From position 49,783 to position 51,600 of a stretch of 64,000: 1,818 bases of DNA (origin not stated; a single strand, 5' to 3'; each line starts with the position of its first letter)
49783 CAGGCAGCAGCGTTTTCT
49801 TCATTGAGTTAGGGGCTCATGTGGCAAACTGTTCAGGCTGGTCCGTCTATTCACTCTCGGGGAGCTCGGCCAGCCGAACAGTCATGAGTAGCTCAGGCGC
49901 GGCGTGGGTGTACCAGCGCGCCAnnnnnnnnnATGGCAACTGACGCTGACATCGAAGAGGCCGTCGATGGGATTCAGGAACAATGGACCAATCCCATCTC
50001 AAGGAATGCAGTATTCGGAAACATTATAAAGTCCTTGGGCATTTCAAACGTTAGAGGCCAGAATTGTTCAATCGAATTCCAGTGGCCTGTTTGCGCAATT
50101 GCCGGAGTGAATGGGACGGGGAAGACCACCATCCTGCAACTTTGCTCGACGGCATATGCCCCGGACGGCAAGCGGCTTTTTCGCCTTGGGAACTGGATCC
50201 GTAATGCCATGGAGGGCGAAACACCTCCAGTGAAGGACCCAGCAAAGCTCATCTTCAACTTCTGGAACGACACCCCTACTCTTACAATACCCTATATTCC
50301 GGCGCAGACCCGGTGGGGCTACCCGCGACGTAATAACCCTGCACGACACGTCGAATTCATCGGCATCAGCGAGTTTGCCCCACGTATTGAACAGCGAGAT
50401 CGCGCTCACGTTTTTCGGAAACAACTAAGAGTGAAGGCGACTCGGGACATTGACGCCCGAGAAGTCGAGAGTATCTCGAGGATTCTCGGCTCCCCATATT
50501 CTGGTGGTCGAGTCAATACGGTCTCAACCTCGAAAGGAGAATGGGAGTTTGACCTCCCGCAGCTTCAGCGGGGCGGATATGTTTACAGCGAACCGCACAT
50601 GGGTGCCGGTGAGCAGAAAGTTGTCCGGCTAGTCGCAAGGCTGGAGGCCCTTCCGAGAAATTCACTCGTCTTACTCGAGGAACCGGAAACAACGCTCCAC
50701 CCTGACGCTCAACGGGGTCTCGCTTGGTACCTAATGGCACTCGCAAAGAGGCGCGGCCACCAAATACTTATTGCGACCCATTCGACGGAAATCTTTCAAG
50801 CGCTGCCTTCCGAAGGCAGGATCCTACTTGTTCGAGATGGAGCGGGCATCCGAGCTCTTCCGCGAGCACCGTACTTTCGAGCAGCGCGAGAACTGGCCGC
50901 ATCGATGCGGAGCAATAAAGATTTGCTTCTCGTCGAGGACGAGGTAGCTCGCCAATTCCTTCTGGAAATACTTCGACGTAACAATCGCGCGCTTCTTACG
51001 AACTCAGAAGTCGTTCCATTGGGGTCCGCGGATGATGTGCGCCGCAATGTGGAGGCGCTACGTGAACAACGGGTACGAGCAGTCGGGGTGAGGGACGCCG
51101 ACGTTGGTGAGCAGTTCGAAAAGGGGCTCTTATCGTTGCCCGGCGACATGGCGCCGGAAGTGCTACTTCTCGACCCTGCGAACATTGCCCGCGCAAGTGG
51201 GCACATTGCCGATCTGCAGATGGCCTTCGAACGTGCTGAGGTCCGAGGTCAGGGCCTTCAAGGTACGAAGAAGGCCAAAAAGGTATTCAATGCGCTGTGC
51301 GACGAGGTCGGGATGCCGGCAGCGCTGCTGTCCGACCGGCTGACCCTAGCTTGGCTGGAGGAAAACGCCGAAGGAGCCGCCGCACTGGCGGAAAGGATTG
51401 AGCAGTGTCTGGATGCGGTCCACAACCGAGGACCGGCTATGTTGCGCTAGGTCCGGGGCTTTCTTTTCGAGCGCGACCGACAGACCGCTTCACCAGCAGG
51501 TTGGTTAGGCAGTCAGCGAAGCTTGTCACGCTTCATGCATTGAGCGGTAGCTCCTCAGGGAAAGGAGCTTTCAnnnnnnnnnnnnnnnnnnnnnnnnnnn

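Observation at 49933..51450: Compact single-polypeptide ABC-ATPase + TOPRIM/DUF4435-like protein (OLD / PARIS-like)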

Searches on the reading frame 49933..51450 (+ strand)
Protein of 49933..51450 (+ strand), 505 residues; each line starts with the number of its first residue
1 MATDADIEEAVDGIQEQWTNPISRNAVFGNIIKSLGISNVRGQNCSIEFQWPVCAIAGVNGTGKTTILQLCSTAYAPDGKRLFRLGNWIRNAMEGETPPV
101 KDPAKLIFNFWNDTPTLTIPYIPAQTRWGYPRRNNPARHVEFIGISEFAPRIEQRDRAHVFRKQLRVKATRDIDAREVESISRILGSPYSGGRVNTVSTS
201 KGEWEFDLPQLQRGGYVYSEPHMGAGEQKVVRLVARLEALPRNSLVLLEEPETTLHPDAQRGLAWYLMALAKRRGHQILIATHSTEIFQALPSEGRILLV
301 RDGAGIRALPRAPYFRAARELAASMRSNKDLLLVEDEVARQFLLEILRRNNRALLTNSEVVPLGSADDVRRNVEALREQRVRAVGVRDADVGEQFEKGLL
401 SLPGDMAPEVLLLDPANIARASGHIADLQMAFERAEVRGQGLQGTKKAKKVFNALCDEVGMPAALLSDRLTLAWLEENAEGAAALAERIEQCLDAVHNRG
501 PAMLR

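Call 3: search_protein_families(library=pfam, proteins=[window:49933-51450:+], max_evalue=1)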
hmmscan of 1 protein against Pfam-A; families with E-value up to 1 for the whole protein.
window:49933-51450:+ (505 aa): 10 families
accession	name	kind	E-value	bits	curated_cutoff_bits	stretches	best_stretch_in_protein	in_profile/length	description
PF13304.12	AAA_21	-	1e-15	59.1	27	1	219-287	234-302/304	AAA domain, putative AbiEii toxin, Type IV TA system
PF13175.12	AAA_15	-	1.2e-15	58.5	32.1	2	242-287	328-373/374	AAA ATPase domain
PF13476.12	AAA_23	-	0.00027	22.1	27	1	43-70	11-38/201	AAA domain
PF02463.25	SMC_N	-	0.00099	19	40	1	37-68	7-41/220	RecF/RecN/SMC N terminal domain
PF00005.33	ABC_tran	-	0.001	20.1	25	1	53-170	13-97/137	ABC transporter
PF13604.12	AAA_30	-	0.0094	16.1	27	1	53-84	20-51/191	AAA domain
PF11398.14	DUF2813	-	0.036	13.9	21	1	245-302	286-339/372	Protein of unknown function (DUF2813)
PF13191.12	AAA_16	-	0.052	14.5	32.6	1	52-88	25-60/167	AAA ATPase domain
PF20720.3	nSTAND3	-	0.091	12.9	27.2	1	53-87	19-52/155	Novel STAND NTPase 3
PF25199.1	nSTAND_NTPase5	-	0.15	12.3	34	1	52-82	42-73/145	Novel STAND NTPase 5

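Call 4: search_protein_families(library=padloc, proteins=[window:49933-51450:+], max_evalue=1)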
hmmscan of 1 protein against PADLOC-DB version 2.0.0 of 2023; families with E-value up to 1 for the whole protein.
window:49933-51450:+ (505 aa): 136 families (the best 25 are shown)
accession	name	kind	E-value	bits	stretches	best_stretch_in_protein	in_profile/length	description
PDLC04149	HEC-04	-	1.8e-45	153.5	1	25-493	20-489/494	-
PDLC03878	NsnB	-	1.2e-17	62.8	2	216-290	210-283/345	-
PDLC02980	AriA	-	3.3e-16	58.1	2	219-287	234-302/304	-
PDLC02979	AriA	-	9.9e-16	56.5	2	215-287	292-372/373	-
PDLC02914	ATPase-Toprim_I-B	-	1.7e-14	51.9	2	215-379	177-337/443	-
PDLC02981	AriAB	-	6.2e-14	49.6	2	223-289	310-378/694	-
PDLC00289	PtuA1|PtuA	-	1e-13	49.1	2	225-305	230-309/404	AAA ATPase domain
PDLC04179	HEC-01A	-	3.2e-11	41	1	226-306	343-423/459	-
PDLC04135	mad3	-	3.7e-11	41.2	2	225-291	266-330/374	mads_3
PDLC00091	GajA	-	5.2e-11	40.1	1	244-290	298-344/627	AAA ATPase domain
PDLC04182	HEC-01A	-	6.9e-11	39.7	1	223-322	286-385/406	-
PDLC00096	GajA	-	7.4e-11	39.5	1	244-309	290-357/630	AAA ATPase domain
PDLC00303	PtuA1|PtuA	-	1.1e-10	39.2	2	240-285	234-279/386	AAA ATPase domain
PDLC02358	Old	-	1.3e-10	38.7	1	240-295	282-336/578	Old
PDLC04244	PDC-M01A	-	4.6e-10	36.9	1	220-294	323-398/482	-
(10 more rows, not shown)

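Call 5: search_protein_families(library=ncbifam, proteins=[window:49933-51450:+], max_evalue=1)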
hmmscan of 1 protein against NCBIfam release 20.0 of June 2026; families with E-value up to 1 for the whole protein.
window:49933-51450:+ (505 aa): 72 families (the best 25 are shown)
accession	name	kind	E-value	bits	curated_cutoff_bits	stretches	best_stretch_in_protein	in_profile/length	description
TIGR02982.1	heterocyst_DevA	subfamily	1.5e-06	28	295.8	2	221-290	139-207/220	ABC exporter ATP-binding subunit, DevA family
TIGR01188.1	drrA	subfamily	5.7e-06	25.8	312.45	2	223-302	125-199/302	daunorubicin resistance ABC transporter, ATP-binding protein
NF047739.1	antiphage_MADS3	equivalog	7.6e-06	25.3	420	1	243-289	337-380/427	methylation-associated defense system AAA family ATPase MAD3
NF040873.1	AztA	equivalog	8.4e-06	25.5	220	2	241-288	136-182/191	zinc ABC transporter ATP-binding protein AztA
TIGR01166.1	cbiO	subfamily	8.6e-06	25.3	211.8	2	223-286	128-188/190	cobalt ABC transporter, ATP-binding protein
TIGR03864.1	PQQ_ABC_ATP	hypoth_equivalog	1.6e-05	24.5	302.25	2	239-287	147-195/236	ABC transporter, ATP-binding subunit, PQQ-dependent alcohol dehydrogenase system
TIGR01189.1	ccmA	equivalog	2.1e-05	24.3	131.6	1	223-284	128-186/198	heme ABC exporter ATP-binding protein CcmA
TIGR04521.1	ECF_ATPase_2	equivalog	2.1e-05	23.8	330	1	223-323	145-241/279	energy-coupling factor transporter ATPase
TIGR03608.1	L_ocin_972_ABC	subfamily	3e-05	23.6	254.85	1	225-289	137-198/206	putative bacteriocin export ABC transporter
NF041760.1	PtuA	equivalog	3.4e-05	23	500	1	31-69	51-90/524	retron Ec78 anti-phage system effector ATPase PtuA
NF010061.0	PRK13538.1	equivalog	5.9e-05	22.6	195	2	222-285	133-193/211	cytochrome c biogenesis heme-transporting ATPase CcmA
TIGR02673.1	FtsE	equivalog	8e-05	22.4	264.85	1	223-299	138-209/214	cell division ATP-binding protein FtsE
NF010068.0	PRK13548.1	equivalog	0.00014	21.1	261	1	53-79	33-59/261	heme ABC transporter ATP-binding protein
TIGR03771.1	anch_rpt_ABC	equivalog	0.00016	21.5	268.8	1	226-301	116-187/223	anchored repeat-type ABC transporter ATP-binding subunit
NF008449.1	PRK11300.1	equivalog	0.00016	21.1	362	2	52-82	32-62/255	high-affinity branched-chain amino acid ABC transporter ATP-binding protein LivG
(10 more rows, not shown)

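Call 10: find_homologous_proteins(query=window:49933-51450:+, max_evalue=0.001)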
Query window:49933-51450:+ (505 aa): 146 proteins with E <= 0.001 among 8000 candidates; the best 120 are listed.
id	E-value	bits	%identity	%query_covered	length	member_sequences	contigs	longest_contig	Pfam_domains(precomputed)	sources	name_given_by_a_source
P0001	0.0e+0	1135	100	100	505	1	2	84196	PF13175.13,PF13304.13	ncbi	ncbi:MAG: ATP-dependent nuclease [Myxococcaceae bacterium]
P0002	1.3e-186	639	57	98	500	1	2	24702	PF13175.13,PF02463.26,PF13304.13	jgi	jgi:predicted ATPase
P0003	8.1e-184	630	56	98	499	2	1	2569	PF13175.13,PF13476.13,PF02463.26,PF13304.13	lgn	-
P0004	1.6e-182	626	57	98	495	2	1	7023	PF13175.13,PF13304.13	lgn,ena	-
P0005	3.1e-181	621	57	98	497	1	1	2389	PF13175.13,PF02463.26,PF13304.13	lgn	-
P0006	1.2e-179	616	56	98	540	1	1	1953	PF13175.13,PF13476.13,PF02463.26,PF13304.13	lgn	-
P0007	3.9e-178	611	55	98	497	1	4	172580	PF13175.13,PF02463.26,PF13304.13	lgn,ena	-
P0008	6.3e-178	610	56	96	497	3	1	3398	PF13175.13,PF13476.13,PF02463.26,PF13304.13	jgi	-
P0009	8.6e-178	610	55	96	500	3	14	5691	PF13175.13,PF13476.13,PF02463.26,PF13304.13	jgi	jgi:predicted ATPase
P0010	1.9e-176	606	55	98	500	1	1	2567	PF13175.13,PF13476.13,PF02463.26,PF13304.13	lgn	-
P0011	3.5e-176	605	55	98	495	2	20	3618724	PF00005.34,PF13175.13,PF02463.26,PF13304.13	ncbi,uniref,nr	ncbi:ATP-dependent nuclease [Ralstonia nicotianae]|uniref:AAA family ATPase n=1 Tax=Ralstonia nicoti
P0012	3.7e-176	605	55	98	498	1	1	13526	PF13175.13,PF13476.13,PF02463.26,PF13304.13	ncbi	-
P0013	2.0e-175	602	54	98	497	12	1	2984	PF13175.13,PF13304.13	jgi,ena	-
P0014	6.9e-175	600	54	98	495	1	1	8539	PF13175.13,PF13476.13,PF13304.13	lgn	-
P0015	8.7e-175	600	53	98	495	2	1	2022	PF13175.13,PF02463.26,PF13304.13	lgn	-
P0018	3.9e-174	598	54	98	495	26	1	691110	PF00005.34,PF13175.13,PF13476.13,PF02463.26,PF13304.13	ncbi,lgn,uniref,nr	ncbi:AAA family ATPase [Burkholderia latens]|uniref:ATP-dependent nuclease n=1 Tax=Burkholderia late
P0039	2.9e-170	585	52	99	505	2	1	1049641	PF13175.13,PF13476.13,PF02463.26,PF13304.13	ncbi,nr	ncbi:ATP-dependent nuclease [Vandammella animalimorsus]|nr:ATP-binding protein [Vandammella animalim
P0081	2.9e-164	565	52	98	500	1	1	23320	PF13175.13,PF13476.13,PF02463.26,PF13304.13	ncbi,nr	ncbi:hypothetical protein C8255_08330 [filamentous cyanobacterium CCP3]|nr:hypothetical protein C825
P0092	1.7e-159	550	51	98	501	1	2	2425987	PF13175.13,PF13476.13,PF02463.26,PF13304.13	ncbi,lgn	-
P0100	1.6e-155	536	51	98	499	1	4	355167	PF13175.13,PF13476.13,PF13304.13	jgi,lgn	-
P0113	2.8e-148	513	48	94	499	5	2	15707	PF13175.13,PF02463.26,PF13304.13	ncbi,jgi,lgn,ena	-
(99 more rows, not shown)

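Call 16: search_solved_structures(query=A1, max_evalue=0.01, show_alignments=3)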
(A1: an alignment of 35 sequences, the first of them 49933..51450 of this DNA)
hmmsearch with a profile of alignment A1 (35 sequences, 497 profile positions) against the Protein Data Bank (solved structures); distinct sequences matched with E-value up to 0.01: 40.
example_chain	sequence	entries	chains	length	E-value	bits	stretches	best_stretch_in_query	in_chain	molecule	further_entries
6p74_A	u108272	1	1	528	1.5e-12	50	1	230-391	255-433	Putative ATP-dependent endonuclease of the OLD family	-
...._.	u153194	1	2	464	4.2e-10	41.9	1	226-288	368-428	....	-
8v45_A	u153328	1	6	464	4.2e-10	41.9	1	226-288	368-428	AriA antitoxin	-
8v46_A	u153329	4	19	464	3e-09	39.1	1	226-288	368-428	AriA antitoxin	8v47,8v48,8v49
8edw_A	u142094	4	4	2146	3.1e-07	32.5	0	50-101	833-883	Phospholipid-transporting ATPase ABCA7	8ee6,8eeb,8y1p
5da9_A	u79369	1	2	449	1.4e-05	27.1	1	34-89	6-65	Putative uncharacterized protein,Putative uncharacterized protein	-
8eop_A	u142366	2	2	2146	1.4e-05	27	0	50-101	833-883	Phospholipid-transporting ATPase ABCA7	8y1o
8j4t_A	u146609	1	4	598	3.2e-05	25.8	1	189-464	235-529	Endonuclease GajA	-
8sm3_A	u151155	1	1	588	3.6e-05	25.7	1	189-464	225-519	Endonuclease GajA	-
8wy4_A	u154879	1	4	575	3.7e-05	25.6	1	189-464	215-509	Endonuclease GajA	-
8jq9_B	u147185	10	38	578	3.7e-05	25.6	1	189-464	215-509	Endonuclease GajA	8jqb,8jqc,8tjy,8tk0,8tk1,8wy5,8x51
8u7i_A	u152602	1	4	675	3.9e-05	25.6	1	190-463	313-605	Endonuclease GajA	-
7tby_A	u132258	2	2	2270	4.7e-05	25.3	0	53-96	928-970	ATP-binding cassette, sub-family A (ABC1), member 1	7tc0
7tbz_A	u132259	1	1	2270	4.7e-05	25.3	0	53-96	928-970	ATP-binding cassette, sub-family A (ABC1), member 1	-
7tdt_A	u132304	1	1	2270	4.7e-05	25.3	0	53-96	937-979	Phospholipid-transporting ATPase ABCA1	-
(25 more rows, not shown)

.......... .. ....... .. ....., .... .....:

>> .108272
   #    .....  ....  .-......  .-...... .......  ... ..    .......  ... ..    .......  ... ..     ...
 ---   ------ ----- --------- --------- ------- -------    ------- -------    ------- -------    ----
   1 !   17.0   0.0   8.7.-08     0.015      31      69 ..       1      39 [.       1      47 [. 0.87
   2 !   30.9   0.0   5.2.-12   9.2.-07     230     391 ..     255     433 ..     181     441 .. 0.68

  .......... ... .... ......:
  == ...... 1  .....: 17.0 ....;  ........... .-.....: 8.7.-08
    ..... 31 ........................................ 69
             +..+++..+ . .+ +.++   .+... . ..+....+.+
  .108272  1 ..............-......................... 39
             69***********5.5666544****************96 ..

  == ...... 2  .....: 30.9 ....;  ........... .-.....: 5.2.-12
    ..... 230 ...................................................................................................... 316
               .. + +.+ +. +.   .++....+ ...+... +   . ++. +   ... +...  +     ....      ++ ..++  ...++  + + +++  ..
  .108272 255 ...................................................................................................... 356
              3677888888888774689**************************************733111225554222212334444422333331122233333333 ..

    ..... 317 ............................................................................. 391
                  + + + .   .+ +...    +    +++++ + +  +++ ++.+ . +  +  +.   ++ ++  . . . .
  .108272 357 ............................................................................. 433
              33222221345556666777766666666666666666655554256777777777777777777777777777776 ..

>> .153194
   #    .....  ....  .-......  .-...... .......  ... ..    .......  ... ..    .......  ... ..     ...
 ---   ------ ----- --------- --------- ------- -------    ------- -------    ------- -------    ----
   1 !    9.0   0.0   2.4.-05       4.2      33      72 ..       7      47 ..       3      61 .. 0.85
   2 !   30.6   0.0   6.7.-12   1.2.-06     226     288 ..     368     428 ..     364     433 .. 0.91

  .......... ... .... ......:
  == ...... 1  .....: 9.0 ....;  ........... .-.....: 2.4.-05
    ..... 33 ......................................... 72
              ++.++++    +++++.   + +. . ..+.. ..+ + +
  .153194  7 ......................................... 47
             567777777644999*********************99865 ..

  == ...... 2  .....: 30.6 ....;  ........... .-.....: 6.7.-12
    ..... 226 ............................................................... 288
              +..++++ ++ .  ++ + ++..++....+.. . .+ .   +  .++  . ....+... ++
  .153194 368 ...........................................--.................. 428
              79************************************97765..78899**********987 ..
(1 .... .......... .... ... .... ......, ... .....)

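Call 17: search_dna_similar(query=window:49933-51450:+, collection=plasmids, mode=protein, max_rows=30, rows=spread)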
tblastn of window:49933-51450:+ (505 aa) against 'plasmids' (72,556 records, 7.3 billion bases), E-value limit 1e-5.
Records with a match: 541; places in all: 678; records where one place covers at least 80% of the query: 5.
Best place of each record, by identity: <60% 541.
By first word of the organism name: Escherichia 322; Salmonella 129; Klebsiella 32; Edwardsiella 12; Ralstonia 7; Shigella 7; Burkholderia 5; Serratia 3; Citrobacter 3; Rhodococcus 2; and 16 more.
By predicted mobility (MOB-suite, as given by PLSDB): conjugative 419; non-mobilizable 72; mobilizable 50.
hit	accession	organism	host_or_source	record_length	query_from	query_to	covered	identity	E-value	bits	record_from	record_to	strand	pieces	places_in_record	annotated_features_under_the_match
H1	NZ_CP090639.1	Burkholderia contaminans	pharmaceutical solution,pharmaceutical ...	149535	1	471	93%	55.0%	2e-138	520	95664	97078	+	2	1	AAA family ATPase (x2)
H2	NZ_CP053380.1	Serratia marcescens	Drosophila melanogaster,whole organism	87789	32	368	67%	26.6%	2e-16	91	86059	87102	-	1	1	AAA family ATPase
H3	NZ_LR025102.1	Escherichia coli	-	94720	32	368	67%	26.1%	4e-16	89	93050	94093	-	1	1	AAA family ATPase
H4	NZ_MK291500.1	Escherichia coli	retail meat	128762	32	368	67%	26.1%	4e-16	89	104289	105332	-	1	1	AAA family ATPase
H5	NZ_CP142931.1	Escherichia coli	cell culture,seawater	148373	32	368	67%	26.1%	4e-16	89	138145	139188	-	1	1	AAA family ATPase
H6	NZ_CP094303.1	Edwardsiella anguillarum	-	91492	32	368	67%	25.9%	1e-14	85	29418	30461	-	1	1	AAA family ATPase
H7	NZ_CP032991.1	Escherichia coli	cell culture,Jin River water W2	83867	32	368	67%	25.8%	2e-15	87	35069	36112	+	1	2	AAA family ATPase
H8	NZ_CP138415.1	Escherichia coli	Homo sapiens,Bacterial pure ...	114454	32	368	67%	25.8%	2e-15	87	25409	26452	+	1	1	AAA family ATPase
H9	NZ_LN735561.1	Escherichia coli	-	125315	32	368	67%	25.8%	2e-15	87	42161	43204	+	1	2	AAA family ATPase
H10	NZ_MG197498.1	Escherichia coli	chicken meat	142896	32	368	67%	25.8%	2e-15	87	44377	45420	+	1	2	AAA family ATPase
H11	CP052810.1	Salmonella enterica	Chicken Legs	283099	32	368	67%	25.8%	2e-15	87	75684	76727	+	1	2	AAA family ATPase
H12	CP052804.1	Salmonella enterica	Chicken Legs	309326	32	368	67%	25.8%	2e-15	87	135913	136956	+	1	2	AAA family ATPase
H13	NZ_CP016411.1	Salmonella enterica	chicken breast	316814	32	368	67%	25.8%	2e-15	87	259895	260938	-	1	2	AAA family ATPase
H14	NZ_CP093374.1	Salmonella enterica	Homo sapiens,stool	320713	32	368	67%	25.8%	2e-15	87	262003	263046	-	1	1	AAA family ATPase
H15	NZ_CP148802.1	Salmonella enterica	Homo sapiens,single cell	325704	32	368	67%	25.8%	2e-15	87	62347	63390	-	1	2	AAA family ATPase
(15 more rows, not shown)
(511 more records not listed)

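Call 19: get_annotated_region(hit=H3, flank=6000)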
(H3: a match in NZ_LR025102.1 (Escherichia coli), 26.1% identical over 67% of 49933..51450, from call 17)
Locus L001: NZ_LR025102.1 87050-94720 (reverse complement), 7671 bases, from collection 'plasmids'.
description: Escherichia coli isolate EC-1639 plasmid 2, complete sequence
organism: Escherichia coli (NCBI taxid 562)
taxonomy: Bacteria; Pseudomonadota; Gammaproteobacteria; Enterobacterales; Enterobacteriaceae; Escherichia; Escherichia coli
host: -; source: -; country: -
typing (MOB-suite, as given by PLSDB): conjugative; replicon IncFIB,IncFII,IncQ1; relaxase MOBF,MOBF; mating-pair formation MPF_T
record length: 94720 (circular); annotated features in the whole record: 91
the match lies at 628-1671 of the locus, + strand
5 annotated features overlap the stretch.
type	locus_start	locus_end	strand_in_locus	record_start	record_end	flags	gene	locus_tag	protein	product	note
CDS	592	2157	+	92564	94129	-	-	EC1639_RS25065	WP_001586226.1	AAA family ATPase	-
CDS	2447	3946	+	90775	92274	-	istA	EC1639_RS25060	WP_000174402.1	IS21-like element ISEc10 family transposase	GO:0006313 - DNA transposition [Evidence IEA]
CDS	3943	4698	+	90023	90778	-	istB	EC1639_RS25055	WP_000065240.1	IS21-like element ISEc10 family helper ATPase IstB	-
CDS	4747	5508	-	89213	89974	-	-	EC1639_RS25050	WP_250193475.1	hypothetical protein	-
CDS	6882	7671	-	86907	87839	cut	-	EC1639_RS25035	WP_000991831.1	S-4TM family putative pore-forming effector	-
